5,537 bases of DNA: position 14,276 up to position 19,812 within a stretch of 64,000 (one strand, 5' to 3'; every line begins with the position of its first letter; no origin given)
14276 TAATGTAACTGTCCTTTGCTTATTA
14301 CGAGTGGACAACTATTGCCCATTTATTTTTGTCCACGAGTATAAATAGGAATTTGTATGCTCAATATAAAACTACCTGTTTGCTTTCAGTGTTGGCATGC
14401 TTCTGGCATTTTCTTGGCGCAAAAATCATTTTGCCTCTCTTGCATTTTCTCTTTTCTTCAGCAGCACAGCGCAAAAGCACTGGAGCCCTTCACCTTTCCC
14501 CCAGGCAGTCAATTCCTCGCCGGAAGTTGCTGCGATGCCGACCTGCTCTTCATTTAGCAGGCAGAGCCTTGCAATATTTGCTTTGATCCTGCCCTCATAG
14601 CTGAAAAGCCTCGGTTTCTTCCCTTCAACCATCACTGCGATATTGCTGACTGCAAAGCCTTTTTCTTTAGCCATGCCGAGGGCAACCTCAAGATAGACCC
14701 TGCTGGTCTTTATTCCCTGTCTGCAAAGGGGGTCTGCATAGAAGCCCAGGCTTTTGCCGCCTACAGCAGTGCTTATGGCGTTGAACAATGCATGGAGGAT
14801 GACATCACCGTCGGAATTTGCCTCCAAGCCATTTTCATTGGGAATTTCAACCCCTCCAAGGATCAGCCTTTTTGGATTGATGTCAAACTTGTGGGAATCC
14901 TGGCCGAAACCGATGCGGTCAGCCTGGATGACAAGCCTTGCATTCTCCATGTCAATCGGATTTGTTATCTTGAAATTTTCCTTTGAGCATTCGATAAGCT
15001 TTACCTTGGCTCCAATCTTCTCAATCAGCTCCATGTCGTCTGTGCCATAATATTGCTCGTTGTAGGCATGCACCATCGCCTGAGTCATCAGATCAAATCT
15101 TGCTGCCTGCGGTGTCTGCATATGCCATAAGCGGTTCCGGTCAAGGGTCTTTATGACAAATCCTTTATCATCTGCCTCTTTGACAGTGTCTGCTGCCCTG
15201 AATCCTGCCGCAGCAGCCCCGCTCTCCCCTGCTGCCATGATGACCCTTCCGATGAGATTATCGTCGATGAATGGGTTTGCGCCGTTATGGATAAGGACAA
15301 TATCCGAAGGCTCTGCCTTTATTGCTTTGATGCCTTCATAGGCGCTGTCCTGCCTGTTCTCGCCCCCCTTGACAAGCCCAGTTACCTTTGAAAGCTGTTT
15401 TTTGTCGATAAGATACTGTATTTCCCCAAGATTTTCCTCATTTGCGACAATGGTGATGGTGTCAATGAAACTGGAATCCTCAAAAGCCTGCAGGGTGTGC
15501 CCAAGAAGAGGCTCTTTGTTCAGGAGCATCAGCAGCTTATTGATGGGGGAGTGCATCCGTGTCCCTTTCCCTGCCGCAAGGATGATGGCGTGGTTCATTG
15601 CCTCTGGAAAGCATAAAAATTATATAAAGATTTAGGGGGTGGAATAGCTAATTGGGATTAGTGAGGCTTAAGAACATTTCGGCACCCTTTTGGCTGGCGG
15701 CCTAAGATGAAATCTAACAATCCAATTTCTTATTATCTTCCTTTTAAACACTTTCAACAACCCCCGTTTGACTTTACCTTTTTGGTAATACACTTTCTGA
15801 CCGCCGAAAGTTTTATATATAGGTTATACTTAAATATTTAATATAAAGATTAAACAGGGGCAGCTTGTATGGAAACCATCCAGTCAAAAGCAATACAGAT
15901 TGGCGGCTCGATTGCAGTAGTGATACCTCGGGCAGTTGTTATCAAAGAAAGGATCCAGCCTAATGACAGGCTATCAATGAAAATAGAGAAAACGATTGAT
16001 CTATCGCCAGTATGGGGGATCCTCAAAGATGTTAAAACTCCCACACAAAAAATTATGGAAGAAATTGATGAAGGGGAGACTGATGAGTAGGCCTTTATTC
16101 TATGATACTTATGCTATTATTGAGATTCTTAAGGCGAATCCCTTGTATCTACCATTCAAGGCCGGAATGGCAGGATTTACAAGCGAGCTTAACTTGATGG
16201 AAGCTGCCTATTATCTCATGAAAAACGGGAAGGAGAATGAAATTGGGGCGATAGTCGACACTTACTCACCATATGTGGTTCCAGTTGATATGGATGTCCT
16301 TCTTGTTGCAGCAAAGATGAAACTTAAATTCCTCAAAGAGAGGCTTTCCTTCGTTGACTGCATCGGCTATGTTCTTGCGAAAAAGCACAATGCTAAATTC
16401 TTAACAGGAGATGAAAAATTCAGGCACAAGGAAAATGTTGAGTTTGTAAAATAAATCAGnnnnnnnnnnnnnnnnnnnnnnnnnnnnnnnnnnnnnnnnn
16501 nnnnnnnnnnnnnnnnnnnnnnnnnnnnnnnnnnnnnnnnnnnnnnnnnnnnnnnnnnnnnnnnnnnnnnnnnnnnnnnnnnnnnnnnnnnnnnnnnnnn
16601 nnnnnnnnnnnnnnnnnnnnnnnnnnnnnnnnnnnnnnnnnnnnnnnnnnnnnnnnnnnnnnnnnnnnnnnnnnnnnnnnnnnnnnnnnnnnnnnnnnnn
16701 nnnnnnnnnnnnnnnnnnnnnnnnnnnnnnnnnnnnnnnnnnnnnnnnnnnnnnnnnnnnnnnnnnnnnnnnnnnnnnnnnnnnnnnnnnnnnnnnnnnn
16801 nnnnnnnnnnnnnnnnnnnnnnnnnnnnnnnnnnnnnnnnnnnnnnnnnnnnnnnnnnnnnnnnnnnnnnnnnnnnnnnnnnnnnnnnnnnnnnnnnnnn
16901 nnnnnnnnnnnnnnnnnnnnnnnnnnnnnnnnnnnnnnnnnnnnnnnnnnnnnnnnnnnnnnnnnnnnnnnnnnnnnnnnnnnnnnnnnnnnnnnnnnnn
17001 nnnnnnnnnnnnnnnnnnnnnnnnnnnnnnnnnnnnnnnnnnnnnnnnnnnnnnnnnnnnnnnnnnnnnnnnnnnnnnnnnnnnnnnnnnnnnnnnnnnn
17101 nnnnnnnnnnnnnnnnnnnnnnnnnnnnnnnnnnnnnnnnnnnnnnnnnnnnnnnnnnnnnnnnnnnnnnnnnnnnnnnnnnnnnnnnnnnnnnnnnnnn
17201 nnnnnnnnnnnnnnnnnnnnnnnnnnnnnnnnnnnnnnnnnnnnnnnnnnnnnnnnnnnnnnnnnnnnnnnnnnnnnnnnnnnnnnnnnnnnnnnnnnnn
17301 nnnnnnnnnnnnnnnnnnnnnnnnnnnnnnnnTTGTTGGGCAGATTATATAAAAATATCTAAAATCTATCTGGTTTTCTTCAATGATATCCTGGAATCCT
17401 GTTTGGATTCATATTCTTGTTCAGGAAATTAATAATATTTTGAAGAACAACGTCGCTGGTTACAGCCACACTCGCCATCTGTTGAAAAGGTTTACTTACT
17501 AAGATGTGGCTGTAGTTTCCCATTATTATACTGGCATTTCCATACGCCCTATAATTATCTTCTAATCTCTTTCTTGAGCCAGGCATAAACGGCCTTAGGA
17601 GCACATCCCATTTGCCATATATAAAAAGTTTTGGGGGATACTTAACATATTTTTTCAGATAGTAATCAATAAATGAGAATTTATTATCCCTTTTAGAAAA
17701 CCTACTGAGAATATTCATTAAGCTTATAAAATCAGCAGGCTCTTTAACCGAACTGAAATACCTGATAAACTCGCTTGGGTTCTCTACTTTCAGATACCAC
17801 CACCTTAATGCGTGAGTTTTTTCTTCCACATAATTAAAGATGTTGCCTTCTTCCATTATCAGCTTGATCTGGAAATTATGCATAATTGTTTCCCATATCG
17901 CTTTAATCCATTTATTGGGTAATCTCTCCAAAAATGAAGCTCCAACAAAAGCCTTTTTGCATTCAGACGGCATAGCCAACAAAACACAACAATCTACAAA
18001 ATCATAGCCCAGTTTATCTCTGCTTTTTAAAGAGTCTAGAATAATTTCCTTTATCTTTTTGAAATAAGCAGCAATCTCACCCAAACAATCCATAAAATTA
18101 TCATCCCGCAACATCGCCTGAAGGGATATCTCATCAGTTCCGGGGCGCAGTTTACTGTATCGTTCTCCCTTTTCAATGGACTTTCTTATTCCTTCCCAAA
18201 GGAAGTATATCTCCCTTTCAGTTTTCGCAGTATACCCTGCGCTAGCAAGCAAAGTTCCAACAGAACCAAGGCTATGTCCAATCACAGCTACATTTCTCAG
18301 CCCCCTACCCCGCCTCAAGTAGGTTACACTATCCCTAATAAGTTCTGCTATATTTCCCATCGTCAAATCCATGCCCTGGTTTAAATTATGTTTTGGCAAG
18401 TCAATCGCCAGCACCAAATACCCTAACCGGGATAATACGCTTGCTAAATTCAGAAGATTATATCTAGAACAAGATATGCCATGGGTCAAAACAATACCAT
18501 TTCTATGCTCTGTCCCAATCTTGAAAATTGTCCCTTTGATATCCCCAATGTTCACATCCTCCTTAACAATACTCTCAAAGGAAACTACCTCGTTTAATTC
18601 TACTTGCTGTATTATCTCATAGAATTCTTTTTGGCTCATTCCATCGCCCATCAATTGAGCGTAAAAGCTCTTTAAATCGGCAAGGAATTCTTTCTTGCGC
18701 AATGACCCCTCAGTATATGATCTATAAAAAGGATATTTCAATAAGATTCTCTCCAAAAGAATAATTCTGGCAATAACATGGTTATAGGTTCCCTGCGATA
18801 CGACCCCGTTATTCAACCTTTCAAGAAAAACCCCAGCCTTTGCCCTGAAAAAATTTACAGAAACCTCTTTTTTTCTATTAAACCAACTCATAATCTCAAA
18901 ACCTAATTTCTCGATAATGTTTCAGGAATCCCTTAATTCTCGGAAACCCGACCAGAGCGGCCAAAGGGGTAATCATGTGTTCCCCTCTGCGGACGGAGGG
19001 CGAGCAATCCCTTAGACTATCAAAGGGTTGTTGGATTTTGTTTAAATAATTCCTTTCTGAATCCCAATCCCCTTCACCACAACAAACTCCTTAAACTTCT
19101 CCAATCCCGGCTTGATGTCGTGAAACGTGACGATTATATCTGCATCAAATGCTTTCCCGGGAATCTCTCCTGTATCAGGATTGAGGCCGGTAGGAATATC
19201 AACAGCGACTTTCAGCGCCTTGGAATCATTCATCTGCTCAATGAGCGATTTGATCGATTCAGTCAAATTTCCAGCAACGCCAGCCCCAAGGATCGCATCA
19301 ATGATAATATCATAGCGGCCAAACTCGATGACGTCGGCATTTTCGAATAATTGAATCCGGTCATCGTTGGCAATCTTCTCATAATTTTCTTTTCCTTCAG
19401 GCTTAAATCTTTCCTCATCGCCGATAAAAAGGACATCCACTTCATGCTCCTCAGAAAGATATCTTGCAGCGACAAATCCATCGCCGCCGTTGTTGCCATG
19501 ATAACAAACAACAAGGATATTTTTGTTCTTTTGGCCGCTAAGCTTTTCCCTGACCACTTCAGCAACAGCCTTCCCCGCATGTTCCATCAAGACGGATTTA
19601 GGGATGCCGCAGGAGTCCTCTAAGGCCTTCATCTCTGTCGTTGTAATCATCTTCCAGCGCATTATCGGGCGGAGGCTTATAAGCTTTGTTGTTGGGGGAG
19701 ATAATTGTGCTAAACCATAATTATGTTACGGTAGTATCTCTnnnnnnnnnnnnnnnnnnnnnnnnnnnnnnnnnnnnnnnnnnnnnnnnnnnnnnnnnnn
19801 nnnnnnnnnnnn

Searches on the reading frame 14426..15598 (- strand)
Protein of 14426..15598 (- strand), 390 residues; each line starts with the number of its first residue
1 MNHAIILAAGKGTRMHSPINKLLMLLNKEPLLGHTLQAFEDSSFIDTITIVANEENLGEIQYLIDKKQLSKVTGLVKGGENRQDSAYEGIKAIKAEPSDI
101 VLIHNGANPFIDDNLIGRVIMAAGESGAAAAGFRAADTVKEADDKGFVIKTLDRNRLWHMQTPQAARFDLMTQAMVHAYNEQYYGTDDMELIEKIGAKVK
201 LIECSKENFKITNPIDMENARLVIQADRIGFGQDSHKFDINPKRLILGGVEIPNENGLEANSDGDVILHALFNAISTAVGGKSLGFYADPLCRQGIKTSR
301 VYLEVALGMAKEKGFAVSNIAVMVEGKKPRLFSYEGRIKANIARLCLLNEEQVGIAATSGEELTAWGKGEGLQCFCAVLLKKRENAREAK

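Call 31: search_protein_families(library=pfam, proteins=[window:14426-15598:-], max_evalue=0.001)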
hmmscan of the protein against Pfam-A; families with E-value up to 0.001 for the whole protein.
window:14426-15598:- (390 aa): 5 families
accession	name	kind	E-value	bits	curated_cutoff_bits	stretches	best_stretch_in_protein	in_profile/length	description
PF01128.25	IspD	-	2.2e-55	188.2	27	1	3-224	2-219/221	2-C-methyl-D-erythritol 4-phosphate cytidylyltransferase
PF02542.21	YgbB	-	7.6e-37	127.5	26.7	1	228-380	2-154/155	YgbB family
PF12804.13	NTP_transf_3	-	6.7e-14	52.8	27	1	4-137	1-125/160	MobA-like NTP transferase domain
PF02348.25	CTP_transf_3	-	2.9e-07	30.9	22.6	1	5-155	3-142/217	Cytidylyltransferase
PF00483.29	NTP_transferase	-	3.3e-05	24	21.2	1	4-115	2-117/245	Nucleotidyl transferase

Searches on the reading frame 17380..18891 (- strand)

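Call 30: search_protein_families(library=pfam, proteins=[window:17380-18891:-], max_evalue=0.001)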
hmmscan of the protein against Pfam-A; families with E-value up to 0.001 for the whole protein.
window:17380-18891:- (503 aa): 3 families
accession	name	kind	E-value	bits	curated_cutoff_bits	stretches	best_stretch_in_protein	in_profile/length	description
PF12146.15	Hydrolase_4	-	6e-06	26.2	27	1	128-223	2-100/239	Serine aminopeptidase, S33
PF12697.13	Abhydrolase_6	-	1.8e-05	25.9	26.3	1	133-218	1-82/217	Alpha/beta hydrolase family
PF00561.26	Abhydrolase_1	-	0.0001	22.5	25.8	1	133-215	3-85/245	alpha/beta hydrolase fold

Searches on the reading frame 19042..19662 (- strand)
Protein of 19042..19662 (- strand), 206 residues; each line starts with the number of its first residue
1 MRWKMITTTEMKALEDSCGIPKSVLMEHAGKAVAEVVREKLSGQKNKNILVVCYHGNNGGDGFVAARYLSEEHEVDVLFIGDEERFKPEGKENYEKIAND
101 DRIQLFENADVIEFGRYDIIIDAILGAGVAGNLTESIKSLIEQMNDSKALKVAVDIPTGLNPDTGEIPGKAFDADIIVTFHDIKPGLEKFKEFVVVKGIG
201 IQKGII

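Call 30: search_protein_families(library=pfam, proteins=[window:19042-19662:-], max_evalue=0.001)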
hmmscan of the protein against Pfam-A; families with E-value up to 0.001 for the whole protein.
window:19042-19662:- (206 aa): 1 family
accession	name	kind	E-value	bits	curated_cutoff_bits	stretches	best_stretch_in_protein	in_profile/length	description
PF03853.21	YjeF_N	-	3.8e-43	147.8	24.9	1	23-186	2-169/169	YjeF-related protein N-terminus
